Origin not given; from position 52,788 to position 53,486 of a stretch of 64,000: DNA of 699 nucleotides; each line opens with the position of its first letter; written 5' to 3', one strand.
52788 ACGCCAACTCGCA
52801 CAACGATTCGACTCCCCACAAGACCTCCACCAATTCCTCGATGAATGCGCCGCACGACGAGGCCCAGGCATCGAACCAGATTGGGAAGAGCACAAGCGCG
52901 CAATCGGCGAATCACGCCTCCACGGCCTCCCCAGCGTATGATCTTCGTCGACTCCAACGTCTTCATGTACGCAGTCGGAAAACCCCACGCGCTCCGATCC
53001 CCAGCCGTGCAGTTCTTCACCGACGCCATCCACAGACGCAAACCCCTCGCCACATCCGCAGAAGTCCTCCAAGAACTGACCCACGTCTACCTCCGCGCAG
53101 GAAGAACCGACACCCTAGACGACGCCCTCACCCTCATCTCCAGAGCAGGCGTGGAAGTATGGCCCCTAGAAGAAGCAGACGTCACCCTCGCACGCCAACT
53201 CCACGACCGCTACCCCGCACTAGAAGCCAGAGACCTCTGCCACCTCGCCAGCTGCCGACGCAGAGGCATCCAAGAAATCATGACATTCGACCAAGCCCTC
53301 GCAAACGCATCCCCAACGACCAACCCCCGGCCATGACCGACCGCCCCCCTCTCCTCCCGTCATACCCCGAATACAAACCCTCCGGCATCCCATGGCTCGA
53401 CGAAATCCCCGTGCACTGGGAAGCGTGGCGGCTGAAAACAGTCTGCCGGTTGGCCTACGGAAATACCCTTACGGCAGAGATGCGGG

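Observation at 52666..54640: vapB-vapC-hsdS translationally coupled operon: an orphan Type I specificity subunit wired to a PIN toxin-antitoxin pair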

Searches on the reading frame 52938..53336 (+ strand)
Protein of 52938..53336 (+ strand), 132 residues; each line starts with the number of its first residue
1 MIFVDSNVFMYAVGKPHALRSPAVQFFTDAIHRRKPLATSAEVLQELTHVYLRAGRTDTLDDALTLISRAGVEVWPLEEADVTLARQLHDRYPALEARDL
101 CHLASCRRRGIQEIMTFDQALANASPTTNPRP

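Call 3: search_protein_families(library=pfam, proteins=[window:52938-53336:+], max_evalue=0.1)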
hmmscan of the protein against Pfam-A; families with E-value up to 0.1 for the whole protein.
window:52938-53336:+ (132 aa): 1 family
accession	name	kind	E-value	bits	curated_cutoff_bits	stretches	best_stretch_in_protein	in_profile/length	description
PF01850.27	PIN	-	9.8e-19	68.6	23.6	1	2-123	1-116/120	PIN domain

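Call 4: search_protein_families(library=ncbifam, proteins=[window:52938-53336:+], max_evalue=0.1)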
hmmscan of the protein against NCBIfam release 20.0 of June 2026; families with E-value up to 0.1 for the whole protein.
window:52938-53336:+ (132 aa): 1 family
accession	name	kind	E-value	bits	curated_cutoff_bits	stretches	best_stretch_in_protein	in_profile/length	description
TIGR00028.1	Mtu_PIN_fam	subfamily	0.00013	22.2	73.6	1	1-125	2-133/143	TA system VapC family ribonuclease toxin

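Call 8: find_encoding_contigs(protein=window:52938-53336:+, flank=10000, max_places=10)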
Protein window:52938-53336:+ (132 aa): no gene with exactly this product is on record in the collection.

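Call 24: list_cluster_members(proteins=[P0135, L003:6784-9756:+, L003:2295-2864:+, L003:2864-3301:+, L003:5142-6260:+, L003:6260-6784:+, window:52938-53333:+, window:52666-52938:+])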
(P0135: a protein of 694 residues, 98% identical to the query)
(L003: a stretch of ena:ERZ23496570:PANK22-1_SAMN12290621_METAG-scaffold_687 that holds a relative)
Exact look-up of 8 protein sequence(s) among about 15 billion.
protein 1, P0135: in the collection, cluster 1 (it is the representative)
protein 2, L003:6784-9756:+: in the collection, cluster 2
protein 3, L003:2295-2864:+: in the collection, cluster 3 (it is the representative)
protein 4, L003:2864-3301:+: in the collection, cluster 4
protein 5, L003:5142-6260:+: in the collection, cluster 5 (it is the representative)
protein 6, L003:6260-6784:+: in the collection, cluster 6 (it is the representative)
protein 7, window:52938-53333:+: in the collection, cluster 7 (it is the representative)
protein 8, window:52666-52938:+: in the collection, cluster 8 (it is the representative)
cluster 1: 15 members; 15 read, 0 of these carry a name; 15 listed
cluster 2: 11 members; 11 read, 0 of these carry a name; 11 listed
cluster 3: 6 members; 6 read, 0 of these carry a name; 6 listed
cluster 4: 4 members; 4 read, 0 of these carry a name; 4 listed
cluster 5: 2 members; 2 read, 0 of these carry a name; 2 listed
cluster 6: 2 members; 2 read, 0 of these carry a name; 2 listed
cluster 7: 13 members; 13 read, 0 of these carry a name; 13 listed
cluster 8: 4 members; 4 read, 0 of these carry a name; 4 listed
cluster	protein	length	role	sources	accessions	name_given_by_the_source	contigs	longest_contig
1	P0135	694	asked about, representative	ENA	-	-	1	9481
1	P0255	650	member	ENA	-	-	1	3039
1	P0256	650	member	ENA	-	-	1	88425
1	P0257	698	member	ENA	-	-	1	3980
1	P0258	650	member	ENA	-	-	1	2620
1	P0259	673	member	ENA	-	-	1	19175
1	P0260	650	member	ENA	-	-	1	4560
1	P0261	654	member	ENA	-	-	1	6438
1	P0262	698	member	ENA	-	-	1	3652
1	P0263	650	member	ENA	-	-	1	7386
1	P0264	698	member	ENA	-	-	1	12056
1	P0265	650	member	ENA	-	-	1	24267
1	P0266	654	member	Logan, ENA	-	-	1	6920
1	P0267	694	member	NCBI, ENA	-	-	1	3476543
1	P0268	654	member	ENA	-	-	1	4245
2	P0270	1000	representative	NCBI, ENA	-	-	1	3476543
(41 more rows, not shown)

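Call 27: search_protein_families(library=pfam, alignment_id=A2, max_evalue=0.001)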
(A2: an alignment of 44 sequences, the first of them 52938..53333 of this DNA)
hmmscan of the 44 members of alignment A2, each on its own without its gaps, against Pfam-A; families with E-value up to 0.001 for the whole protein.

A. member 1, window:52938-53333:+ (132 aa): 1 family
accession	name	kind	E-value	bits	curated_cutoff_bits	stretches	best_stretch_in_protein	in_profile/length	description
PF01850.27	PIN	-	9.8e-19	68.6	23.6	1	2-123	1-116/120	PIN domain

B. families by the number of members that match (of 44 scanned): 23 families
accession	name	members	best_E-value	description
PF01850.27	PIN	3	9.8e-19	PIN domain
PF13310.11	Virulence_RhuM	2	1.7e-115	Virulence protein RhuM family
PF06250.17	YhcG_C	2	8.2e-68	YhcG PDDEXK nuclease domain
PF13366.12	PDDEXK_3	2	2.1e-39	PD-(D/E)XK nuclease superfamily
PF13676.11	TIR_2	2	6.5e-21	TIR domain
PF02498.22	Bro-N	2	1.9e-13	BRO family, N-terminal domain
PF02661.23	Fic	2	1.5e-12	Fic/DOC family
PF03167.25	UDG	2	2.3e-08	Uracil DNA glycosylase superfamily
PF01557.24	FAA_hydrolase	1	1.3e-53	Fumarylacetoacetate (FAA) hydrolase C-terminal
PF08843.17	AbiEii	1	7.9e-44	Nucleotidyl transferase AbiEii toxin, Type IV TA system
PF09509.15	Hypoth_Ymh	1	3.6e-42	Protein of unknown function (Hypoth_ymh)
PF17761.7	DUF1016_N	1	6.3e-40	DUF1016 N-terminal domain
PF14367.12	DUF4411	1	2.4e-31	Domain of unknown function (DUF4411)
PF08980.16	DUF1883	1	5.8e-28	Domain of unknown function (DUF1883)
PF08357.16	SEFIR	1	2.6e-18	SEFIR domain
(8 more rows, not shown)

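Call 44: search_solved_structures(query=window:52938-53336:+, max_evalue=0.01, show_alignments=1)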
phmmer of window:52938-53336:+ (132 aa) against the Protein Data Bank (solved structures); distinct sequences matched with E-value up to 0.01: 0.

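Call 47: find_homologous_proteins(query=window:52938-53336:+, max_evalue=0.00001)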
Query window:52938-53336:+ (132 aa): 1797 proteins with E <= 0.00001 among 1819 candidates; the best 120 are listed.
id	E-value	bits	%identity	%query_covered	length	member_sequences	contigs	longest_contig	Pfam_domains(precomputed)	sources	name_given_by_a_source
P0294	1.0e-81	289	100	100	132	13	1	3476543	PF01850.28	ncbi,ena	-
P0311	2.3e-77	275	96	100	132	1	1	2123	PF01850.28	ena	-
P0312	7.4e-73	260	89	100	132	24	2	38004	PF01850.28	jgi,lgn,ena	-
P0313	6.5e-70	251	87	100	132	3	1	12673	PF01850.28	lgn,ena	-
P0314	1.2e-69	250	87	100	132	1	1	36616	PF01850.28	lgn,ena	-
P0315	2.3e-68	246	88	98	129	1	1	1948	PF01850.28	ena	-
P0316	5.9e-56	206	76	95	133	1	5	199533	PF01850.28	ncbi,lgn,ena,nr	ncbi:MAG: type II toxin-antitoxin system VapC family toxin [Chloroflexi bacterium]|nr:type II toxin-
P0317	2.7e-55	204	70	100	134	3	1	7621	PF01850.28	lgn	-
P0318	4.7e-55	203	76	90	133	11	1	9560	PF01850.28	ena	-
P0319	3.7e-54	200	72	96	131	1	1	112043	PF01850.28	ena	-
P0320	4.9e-54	200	70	97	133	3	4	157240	PF01850.28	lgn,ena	-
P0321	5.0e-54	199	74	90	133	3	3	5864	PF01850.28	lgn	-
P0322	7.2e-54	199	69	100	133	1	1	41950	PF01850.28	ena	-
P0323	8.1e-54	199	74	92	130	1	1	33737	PF01850.28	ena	-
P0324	1.3e-53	198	72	95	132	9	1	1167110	PF01850.28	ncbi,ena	-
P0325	1.4e-53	198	72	95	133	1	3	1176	PF01850.28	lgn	-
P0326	1.7e-53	198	74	90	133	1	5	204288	PF01850.28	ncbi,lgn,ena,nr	ncbi:MAG: type II toxin-antitoxin system VapC family toxin [Chloroflexi bacterium]|nr:type II toxin-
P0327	1.9e-53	198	68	100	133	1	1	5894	PF01850.28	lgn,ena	-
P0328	2.0e-53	198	73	95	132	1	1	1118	PF01850.28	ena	-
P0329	2.0e-53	198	72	96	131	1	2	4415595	PF01850.28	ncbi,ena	-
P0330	2.2e-53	197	73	95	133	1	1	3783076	PF01850.28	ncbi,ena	-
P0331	2.3e-53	197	69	100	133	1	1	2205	PF01850.28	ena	-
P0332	2.3e-53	197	70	100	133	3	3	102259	PF01850.28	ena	-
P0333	2.8e-53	197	72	96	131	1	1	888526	PF01850.28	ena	-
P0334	2.8e-53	197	70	100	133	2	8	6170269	PF01850.28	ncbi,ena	-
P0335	2.8e-53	197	68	100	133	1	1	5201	PF01850.28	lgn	-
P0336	3.1e-53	197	72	99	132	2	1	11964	PF01850.28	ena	-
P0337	3.5e-53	197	69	100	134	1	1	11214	PF01850.28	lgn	-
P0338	4.2e-53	196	71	95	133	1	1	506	PF01850.28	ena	-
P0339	4.4e-53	196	71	95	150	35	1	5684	PF01850.28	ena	-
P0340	5.8e-53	196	70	99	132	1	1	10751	PF01850.28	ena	-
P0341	6.4e-53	196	71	95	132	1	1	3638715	PF01850.28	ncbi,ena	-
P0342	8.6e-53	195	68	100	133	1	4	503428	PF01850.28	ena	-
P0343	8.6e-53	195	74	95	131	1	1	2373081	PF01850.28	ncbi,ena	-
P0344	1.1e-52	195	71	95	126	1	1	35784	PF01850.28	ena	-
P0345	1.4e-52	195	72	95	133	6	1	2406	PF01850.28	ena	-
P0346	1.4e-52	195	73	94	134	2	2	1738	PF01850.28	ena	-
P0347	1.5e-52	195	72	95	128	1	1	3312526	PF01850.28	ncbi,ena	-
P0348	1.6e-52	195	69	97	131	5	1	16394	PF01850.28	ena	-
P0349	1.7e-52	195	68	100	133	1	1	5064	PF01850.28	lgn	-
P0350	1.7e-52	195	71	92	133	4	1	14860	PF01850.28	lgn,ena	-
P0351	2.0e-52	194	69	99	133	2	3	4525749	PF01850.28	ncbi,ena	-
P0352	2.2e-52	194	67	100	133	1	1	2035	PF01850.28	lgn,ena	-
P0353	2.4e-52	194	71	90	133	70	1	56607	PF01850.28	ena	-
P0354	2.9e-52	194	68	100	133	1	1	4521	PF01850.28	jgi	-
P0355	3.0e-52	194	68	100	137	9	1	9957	PF01850.28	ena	-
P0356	3.3e-52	194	69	98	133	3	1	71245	PF01850.28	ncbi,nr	ncbi:MAG: type II toxin-antitoxin system VapC family toxin [Chloroflexi bacterium]|nr:type II toxin-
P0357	3.3e-52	194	71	96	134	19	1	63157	PF01850.28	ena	-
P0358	3.5e-52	194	67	100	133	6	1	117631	PF01850.28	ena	-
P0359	3.5e-52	194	70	95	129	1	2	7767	PF01850.28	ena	-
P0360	3.8e-52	193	70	98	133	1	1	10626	PF01850.28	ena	-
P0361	3.9e-52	193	72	95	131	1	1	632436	PF01850.28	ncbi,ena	-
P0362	4.4e-52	193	69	98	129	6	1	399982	PF01850.28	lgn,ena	-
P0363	4.7e-52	193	73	95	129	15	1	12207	PF01850.28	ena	-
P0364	4.8e-52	193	74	95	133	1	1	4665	PF01850.28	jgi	-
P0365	5.4e-52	193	70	98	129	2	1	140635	PF01850.28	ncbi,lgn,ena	-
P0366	5.4e-52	193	67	98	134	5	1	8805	PF01850.28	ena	-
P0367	5.7e-52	193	71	95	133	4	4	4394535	PF01850.28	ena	-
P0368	6.5e-52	193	69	99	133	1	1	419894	PF01850.28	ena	-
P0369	6.6e-52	193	73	92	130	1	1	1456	PF01850.28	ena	-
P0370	6.7e-52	193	69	98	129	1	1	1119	PF01850.28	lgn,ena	-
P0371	6.7e-52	193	70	95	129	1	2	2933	PF01850.28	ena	-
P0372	7.3e-52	193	70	96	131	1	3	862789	PF01850.28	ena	-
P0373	8.6e-52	192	71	95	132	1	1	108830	PF01850.28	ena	-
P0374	9.0e-52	192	70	95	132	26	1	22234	PF01850.28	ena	-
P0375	1.0e-51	192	70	95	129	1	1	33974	PF01850.28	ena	-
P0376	1.1e-51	192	70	97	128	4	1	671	PF01850.28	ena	-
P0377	1.1e-51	192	70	100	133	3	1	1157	PF01850.28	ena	-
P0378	1.2e-51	192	67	100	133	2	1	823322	PF01850.28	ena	-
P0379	1.2e-51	192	68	100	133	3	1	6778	PF01850.28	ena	-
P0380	1.2e-51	192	73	92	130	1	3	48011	PF01850.28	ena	-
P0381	1.3e-51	192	72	90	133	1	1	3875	PF01850.28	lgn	-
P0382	1.4e-51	192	72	95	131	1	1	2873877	PF01850.28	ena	-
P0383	1.5e-51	192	70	95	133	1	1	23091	PF01850.28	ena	-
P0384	1.5e-51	191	70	95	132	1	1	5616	PF01850.28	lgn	-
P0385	1.5e-51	191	71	95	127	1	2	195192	PF01850.28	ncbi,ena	-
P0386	1.6e-51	191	73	95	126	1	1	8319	PF01850.28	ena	-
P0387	1.6e-51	191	70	98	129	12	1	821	PF01850.28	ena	-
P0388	2.0e-51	191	67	100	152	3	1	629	PF01850.28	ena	-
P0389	2.1e-51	191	72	92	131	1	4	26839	PF01850.28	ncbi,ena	-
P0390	2.1e-51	191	72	95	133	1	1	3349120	PF01850.28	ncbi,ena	-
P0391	2.1e-51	191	68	99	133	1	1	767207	PF01850.28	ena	-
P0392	2.3e-51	191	70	95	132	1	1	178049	PF01850.28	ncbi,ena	-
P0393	2.3e-51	191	71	95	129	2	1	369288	PF01850.28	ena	-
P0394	2.8e-51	191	71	95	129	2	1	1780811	PF01850.28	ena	-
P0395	2.8e-51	191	67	100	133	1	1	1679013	PF01850.28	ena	-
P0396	2.9e-51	191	74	92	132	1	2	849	PF01850.28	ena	-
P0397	3.1e-51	190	70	97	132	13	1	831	PF01850.28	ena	-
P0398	3.2e-51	190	68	98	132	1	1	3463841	PF01850.28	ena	-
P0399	3.5e-51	190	70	95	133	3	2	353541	PF01850.28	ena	-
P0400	3.6e-51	190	67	99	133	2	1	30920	PF01850.28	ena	-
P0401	4.0e-51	190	70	95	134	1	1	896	PF01850.28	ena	-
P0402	4.1e-51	190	68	98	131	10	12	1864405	PF01850.28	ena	-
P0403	4.5e-51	190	67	99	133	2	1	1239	PF01850.28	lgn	-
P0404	5.3e-51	190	69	92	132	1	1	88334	PF01850.28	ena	-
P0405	6.0e-51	190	71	97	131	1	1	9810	PF01850.28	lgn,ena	-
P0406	6.1e-51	190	71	95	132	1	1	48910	PF01850.28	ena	-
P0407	6.2e-51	189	67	100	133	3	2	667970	PF01850.28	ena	-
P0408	6.3e-51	189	71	90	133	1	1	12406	PF01850.28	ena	-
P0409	6.3e-51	189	70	95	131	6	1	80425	PF01850.28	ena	-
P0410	8.7e-51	189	66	98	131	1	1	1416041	PF01850.28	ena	-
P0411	8.8e-51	189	67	98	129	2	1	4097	PF01850.28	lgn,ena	-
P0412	8.8e-51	189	70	95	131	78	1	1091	PF01850.28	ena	-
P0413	9.7e-51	189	70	95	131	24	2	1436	PF01850.28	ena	-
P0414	1.0e-50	189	69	98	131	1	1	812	PF01850.28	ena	-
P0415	1.0e-50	189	69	98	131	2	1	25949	PF01850.28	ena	-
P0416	1.2e-50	189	65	100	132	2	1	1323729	PF01850.28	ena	-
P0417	1.2e-50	189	71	95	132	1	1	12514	PF01850.28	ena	-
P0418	1.2e-50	189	71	93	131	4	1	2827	PF01850.28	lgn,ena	-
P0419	1.3e-50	188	70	95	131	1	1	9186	PF01850.28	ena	-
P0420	1.5e-50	188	70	95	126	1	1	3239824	PF01850.28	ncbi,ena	-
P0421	1.6e-50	188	68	99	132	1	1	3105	PF01850.28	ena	-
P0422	1.6e-50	188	69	98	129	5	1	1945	PF01850.28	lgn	-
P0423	1.6e-50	188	67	97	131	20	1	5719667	PF01850.28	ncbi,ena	-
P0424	1.7e-50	188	70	95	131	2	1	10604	PF01850.28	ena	-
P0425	1.8e-50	188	69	94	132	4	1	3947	PF01850.28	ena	-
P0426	1.8e-50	188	70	95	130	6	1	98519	PF01850.28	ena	-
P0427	1.9e-50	188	69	96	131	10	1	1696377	PF01850.28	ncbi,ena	-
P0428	1.9e-50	188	69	95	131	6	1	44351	PF01850.28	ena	-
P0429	1.9e-50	188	71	92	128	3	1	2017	PF01850.28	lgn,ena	-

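Call 60: search_protein_families(library=padloc, proteins=[window:52938-53336:+], max_evalue=0.01)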
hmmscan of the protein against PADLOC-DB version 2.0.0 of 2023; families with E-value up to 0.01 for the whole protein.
window:52938-53336:+ (132 aa): 0 families

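Call 67: find_encoding_contigs(protein=P0312, flank=6000, max_places=5)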
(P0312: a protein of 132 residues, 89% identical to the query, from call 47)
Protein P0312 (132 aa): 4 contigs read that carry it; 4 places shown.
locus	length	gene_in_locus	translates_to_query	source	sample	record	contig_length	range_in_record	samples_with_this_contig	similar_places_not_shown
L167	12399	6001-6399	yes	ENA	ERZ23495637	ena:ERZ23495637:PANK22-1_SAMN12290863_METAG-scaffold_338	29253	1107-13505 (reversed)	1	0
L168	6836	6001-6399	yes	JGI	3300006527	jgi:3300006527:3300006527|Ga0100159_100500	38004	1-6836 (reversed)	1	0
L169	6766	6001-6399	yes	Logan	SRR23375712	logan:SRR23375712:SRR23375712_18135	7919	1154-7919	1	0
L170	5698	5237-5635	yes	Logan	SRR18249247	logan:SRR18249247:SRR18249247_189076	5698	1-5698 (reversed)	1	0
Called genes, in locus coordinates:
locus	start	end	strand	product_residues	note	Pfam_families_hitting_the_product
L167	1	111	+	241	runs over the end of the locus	PF13189:Cytidylate_kin2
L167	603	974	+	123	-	-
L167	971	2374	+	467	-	-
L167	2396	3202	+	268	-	-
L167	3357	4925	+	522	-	PF02638:GHL10 (faint)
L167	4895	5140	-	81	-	-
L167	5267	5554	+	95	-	-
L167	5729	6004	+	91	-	-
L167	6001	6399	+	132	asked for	PF01850:PIN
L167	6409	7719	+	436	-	PF01420:Methylase_S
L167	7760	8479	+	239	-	-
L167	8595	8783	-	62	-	-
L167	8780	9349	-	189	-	-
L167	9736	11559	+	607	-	-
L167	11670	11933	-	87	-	-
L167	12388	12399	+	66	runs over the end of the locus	-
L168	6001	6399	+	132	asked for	PF01850:PIN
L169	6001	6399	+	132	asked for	PF01850:PIN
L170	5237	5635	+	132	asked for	PF01850:PIN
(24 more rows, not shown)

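Call 68: find_encoding_contigs(protein=P0316, flank=6000, max_places=5)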
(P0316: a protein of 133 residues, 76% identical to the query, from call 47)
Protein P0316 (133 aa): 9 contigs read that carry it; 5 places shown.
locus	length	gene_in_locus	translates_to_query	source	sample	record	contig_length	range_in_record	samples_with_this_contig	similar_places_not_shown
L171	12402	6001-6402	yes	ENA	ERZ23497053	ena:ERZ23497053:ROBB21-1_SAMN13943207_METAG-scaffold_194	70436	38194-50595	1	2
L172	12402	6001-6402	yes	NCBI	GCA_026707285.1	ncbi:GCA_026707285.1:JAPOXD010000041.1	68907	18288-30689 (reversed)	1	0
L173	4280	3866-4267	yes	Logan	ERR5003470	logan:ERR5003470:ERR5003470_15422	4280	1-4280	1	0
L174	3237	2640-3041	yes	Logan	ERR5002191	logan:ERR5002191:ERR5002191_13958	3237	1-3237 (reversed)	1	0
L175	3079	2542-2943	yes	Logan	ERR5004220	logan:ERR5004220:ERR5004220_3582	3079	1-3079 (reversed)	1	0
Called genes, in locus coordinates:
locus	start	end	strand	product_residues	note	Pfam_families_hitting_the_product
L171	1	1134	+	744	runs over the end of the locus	-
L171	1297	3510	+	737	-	-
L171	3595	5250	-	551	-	PF02776:TPP_enzyme_N, PF00205:TPP_enzyme_M, PF02775:TPP_enzyme_C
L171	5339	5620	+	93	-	-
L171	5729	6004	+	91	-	-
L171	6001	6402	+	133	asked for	PF01850:PIN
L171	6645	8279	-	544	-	PF06609:TRI12, PF07690:MFS_1, PF00083:Sugar_tr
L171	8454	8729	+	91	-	-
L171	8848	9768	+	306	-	-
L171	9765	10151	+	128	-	PF01850:PIN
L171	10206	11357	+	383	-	PF02746:MR_MLE_N, PF13378:MR_MLE_C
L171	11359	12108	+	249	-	PF01872:RibD_C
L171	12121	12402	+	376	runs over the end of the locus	PF04015:DUF362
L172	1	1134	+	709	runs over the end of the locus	-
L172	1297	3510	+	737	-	-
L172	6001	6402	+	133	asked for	PF01850:PIN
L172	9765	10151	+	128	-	PF01850:PIN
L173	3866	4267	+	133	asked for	PF01850:PIN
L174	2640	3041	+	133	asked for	PF01850:PIN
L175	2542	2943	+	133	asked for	PF01850:PIN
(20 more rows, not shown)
